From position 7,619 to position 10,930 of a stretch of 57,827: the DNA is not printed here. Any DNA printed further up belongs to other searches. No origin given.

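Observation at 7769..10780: Single polypeptide carrying two complete, apparently active PilB/GspE ATPase modules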

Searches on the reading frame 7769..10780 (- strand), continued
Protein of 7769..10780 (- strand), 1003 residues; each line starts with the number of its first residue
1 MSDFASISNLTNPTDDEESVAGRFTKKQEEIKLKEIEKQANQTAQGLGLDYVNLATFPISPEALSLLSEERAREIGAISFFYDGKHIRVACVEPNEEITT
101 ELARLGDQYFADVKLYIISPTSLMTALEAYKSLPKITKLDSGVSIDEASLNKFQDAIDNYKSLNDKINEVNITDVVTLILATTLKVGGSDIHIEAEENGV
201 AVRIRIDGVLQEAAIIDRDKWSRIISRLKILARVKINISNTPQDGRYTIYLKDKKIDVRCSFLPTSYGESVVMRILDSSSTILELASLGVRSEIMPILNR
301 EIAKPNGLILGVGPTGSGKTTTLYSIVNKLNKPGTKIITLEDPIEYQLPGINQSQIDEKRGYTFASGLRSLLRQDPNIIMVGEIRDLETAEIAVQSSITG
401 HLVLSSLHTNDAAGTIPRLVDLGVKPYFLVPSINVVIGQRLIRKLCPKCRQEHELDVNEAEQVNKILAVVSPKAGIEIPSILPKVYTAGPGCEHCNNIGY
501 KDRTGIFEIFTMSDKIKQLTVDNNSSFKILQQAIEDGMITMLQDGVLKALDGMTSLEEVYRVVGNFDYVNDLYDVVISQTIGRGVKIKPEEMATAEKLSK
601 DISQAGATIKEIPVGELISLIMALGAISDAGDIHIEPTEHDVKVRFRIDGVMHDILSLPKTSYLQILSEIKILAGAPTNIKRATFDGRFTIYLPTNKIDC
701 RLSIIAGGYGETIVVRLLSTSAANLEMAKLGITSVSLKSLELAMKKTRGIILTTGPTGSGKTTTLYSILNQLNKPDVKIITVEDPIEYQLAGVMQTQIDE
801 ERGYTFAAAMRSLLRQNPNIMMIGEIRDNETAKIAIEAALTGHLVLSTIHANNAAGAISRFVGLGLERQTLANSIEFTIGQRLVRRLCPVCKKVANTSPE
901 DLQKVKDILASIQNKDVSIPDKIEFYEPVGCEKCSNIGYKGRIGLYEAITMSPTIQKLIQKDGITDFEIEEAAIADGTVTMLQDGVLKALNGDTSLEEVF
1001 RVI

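Call 46: fold_search(model_id=the predicted structure, library=pdb)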
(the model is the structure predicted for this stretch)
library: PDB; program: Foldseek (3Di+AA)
matches with E <= 10: 1682; with E <= 0.001: 129
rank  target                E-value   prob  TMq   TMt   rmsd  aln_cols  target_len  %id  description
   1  5tsh_E                6.0e-41  1.00  0.35  0.87   3.8       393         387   43  PilB from Geobacter metallireducens bound to AMP-PNP (released 2017-05-17)
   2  5zfr_B                1.2e-39  1.00  0.34  0.82   4.4       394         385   42  Crystal structure of PilB, an extension ATPase motor of Type IV pilus, from Geobacter sulfurreducens (released 2018-09-19)
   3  5tsh_C                2.8e-39  1.00  0.36  0.91   3.0       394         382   43  PilB from Geobacter metallireducens bound to AMP-PNP (released 2017-05-17)
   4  5tsh_F                6.5e-39  1.00  0.35  0.87   3.8       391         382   43  PilB from Geobacter metallireducens bound to AMP-PNP (released 2017-05-17)
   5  5zfr_C                1.1e-38  1.00  0.32  0.76   5.6       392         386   42  Crystal structure of PilB, an extension ATPase motor of Type IV pilus, from Geobacter sulfurreducens (released 2018-09-19)
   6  5tsg_B                1.9e-38  1.00  0.36  0.89   3.3       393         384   43  PilB from Geobacter metallireducens bound to ADP (released 2017-05-17)
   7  5tsh_D                2.4e-38  1.00  0.32  0.76   5.7       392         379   42  PilB from Geobacter metallireducens bound to AMP-PNP (released 2017-05-17)
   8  5oiu_B                2.9e-38  1.00  0.36  0.90   3.0       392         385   39  Crystal structure of PilF type IV pilus assembly ATPase from Thermus thermophilus (released 2018-08-08)
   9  5zfr_A                3.5e-38  1.00  0.36  0.91   2.9       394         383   42  Crystal structure of PilB, an extension ATPase motor of Type IV pilus, from Geobacter sulfurreducens (released 2018-09-19)
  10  6olj_A                1.2e-37  1.00  0.35  0.88   3.5       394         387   43  CryoEM structure of PilB from Geobacter metallireducens: C2ccocco conformation (released 2019-11-20)
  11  5tsh_A                1.2e-37  1.00  0.35  0.91   3.0       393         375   42  PilB from Geobacter metallireducens bound to AMP-PNP (released 2017-05-17)
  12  4pht_C                1.7e-37  1.00  0.25  0.55  20.5       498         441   36  ATPase GspE in complex with the cytoplasmic domain of GspL from the Vibrio vulnificus type II Secretion system (released 2014-11-26)
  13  4pht_B                2.0e-37  1.00  0.25  0.55  20.5       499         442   36  ATPase GspE in complex with the cytoplasmic domain of GspL from the Vibrio vulnificus type II Secretion system (released 2014-11-26)
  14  5tsg_D                2.2e-37  1.00  0.32  0.75   5.7       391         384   42  PilB from Geobacter metallireducens bound to ADP (released 2017-05-17)
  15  5it5_A                2.6e-37  1.00  0.36  0.92   2.9       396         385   39  Thermus thermophilus PilB core ATPase region (released 2016-10-19)
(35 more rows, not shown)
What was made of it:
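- Closest known: PilB, type IVa pilus extension ATPase. Same: Same fold (target-normalised TM-score 0.87-0.92, call 46). 42-43% identity per module over the Foldseek alignments (call 46).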

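Call 52: find_encoding_contigs(protein=P0127, flank=10000, max_places=2)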
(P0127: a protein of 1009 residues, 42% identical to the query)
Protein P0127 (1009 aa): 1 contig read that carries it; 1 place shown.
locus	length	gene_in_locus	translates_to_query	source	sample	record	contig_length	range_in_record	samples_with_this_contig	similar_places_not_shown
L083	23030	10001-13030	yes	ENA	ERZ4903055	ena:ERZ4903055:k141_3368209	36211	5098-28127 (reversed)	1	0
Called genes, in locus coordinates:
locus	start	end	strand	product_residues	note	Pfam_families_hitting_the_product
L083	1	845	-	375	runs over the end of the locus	PF11258:DUF3048, PF17479:DUF3048_C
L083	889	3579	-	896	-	PF02739:5_3_exonuc_N, PF01367:5_3_exonuc, PF22619:DNA_polI_exo1 (weak), PF00476:DNA_pol_A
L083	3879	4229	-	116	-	PF01934:HepT-like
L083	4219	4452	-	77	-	PF01909:NTP_transf_2, PF18765:Polbeta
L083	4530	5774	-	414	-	PF12704:MacB_PCD, PF02687:FtsX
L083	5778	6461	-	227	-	PF00005:ABC_tran, PF02463:SMC_N (faint), PF13304:AAA_21 (faint)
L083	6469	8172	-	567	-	PF25973:BSH_CzcB (faint), PF25984:BSH_YknX (faint)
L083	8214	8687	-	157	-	PF02367:TsaE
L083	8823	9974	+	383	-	PF01368:DHH (weak)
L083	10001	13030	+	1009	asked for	PF00437:T2SSE, PF03215:Rad17 (faint), PF25199:nSTAND_NTPase5 (faint), PF00004:AAA (faint), PF00005:ABC_tran (faint), PF12775:AAA_7 (faint), PF13173:AAA_14 (faint), PF00437:T2SSE, +5 more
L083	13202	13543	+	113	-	-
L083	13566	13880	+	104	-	-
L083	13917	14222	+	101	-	PF21956:DUF6922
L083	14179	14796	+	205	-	PF08843:AbiEii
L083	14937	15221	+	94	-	-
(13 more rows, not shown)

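Call 53: find_encoding_contigs(protein=P0122, flank=8000, max_places=1)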
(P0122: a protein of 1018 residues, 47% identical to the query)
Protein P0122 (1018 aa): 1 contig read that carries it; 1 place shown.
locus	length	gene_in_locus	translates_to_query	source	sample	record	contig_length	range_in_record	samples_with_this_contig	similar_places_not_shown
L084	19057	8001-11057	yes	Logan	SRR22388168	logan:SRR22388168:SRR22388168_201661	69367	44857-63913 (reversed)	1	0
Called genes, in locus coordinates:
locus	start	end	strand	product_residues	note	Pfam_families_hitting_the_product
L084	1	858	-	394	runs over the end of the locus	PF11258:DUF3048, PF17479:DUF3048_C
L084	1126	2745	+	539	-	-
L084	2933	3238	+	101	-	-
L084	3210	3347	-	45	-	-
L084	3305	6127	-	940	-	PF02739:5_3_exonuc_N, PF01367:5_3_exonuc, PF12826:HHH_2 (weak), PF14520:HHH_5 (weak), PF01612:DNA_pol_A_exo1, PF22619:DNA_polI_exo1, PF00476:DNA_pol_A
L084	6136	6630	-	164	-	PF02367:TsaE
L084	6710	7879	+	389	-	PF01368:DHH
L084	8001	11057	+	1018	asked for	PF13604:AAA_30 (faint), PF05157:MshEN, PF13401:AAA_22 (faint), PF01637:ATPase_2 (faint), PF04851:ResIII (faint), PF14532:Sigma54_activ_2 (faint), PF00437:T2SSE, PF00437:T2SSE, +9 more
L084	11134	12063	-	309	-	-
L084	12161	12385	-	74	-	-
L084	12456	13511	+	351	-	PF05496:RuvB_N, PF00004:AAA, PF07728:AAA_5, PF17864:AAA_lid_4, PF05491:WHD_RuvB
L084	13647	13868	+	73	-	-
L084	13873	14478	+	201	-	-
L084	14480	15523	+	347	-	PF02547:Queuosine_synth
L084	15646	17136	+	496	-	PF00932:LTD, PF18942:DUF5689 (faint), PF04076:BOF (weak), PF01336:tRNA_anti-codon (faint)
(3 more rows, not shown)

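Call 54: find_encoding_contigs(protein=P0126, flank=8000, max_places=1)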
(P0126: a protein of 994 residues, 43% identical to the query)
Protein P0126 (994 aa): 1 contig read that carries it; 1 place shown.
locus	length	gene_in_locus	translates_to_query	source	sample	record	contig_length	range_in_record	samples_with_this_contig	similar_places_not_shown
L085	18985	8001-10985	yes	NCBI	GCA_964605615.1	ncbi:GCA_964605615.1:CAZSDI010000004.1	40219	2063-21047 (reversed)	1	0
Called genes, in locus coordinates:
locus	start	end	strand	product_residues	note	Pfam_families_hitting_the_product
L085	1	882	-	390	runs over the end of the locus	-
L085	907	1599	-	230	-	-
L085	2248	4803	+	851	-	PF20720:nSTAND3 (faint), PF17871:AAA_lid_9, PF00004:AAA, PF07724:AAA_2, PF07728:AAA_5, PF10431:ClpB_D2-small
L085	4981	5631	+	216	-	PF07690:MFS_1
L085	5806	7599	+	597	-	PF14716:HHH_8, PF14520:HHH_5 (weak), PF14792:DNA_pol_B_palm (weak), PF14791:DNA_pol_B_thumb, PF02811:PHP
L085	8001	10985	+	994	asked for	PF00437:T2SSE, PF25199:nSTAND_NTPase5 (faint), PF00004:AAA (faint), PF13173:AAA_14 (faint), PF13401:AAA_22 (faint), PF13604:AAA_30 (faint), PF20720:nSTAND3 (faint), PF00437:T2SSE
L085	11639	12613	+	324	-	PF05496:RuvB_N, PF00004:AAA, PF07728:AAA_5 (weak), PF17864:AAA_lid_4, PF05491:WHD_RuvB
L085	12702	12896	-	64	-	-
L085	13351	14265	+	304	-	PF02899:Phage_int_SAM_1, PF13102:Phage_int_SAM_5, PF13495:Phage_int_SAM_4, PF00589:Phage_integrase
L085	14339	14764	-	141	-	-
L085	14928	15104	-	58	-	-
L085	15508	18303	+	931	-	PF00133:tRNA-synt_1, PF01406:tRNA-synt_1e (faint), PF09334:tRNA-synt_1g, PF13603:tRNA-synt_1_2, PF00133:tRNA-synt_1, PF08264:Anticodon_1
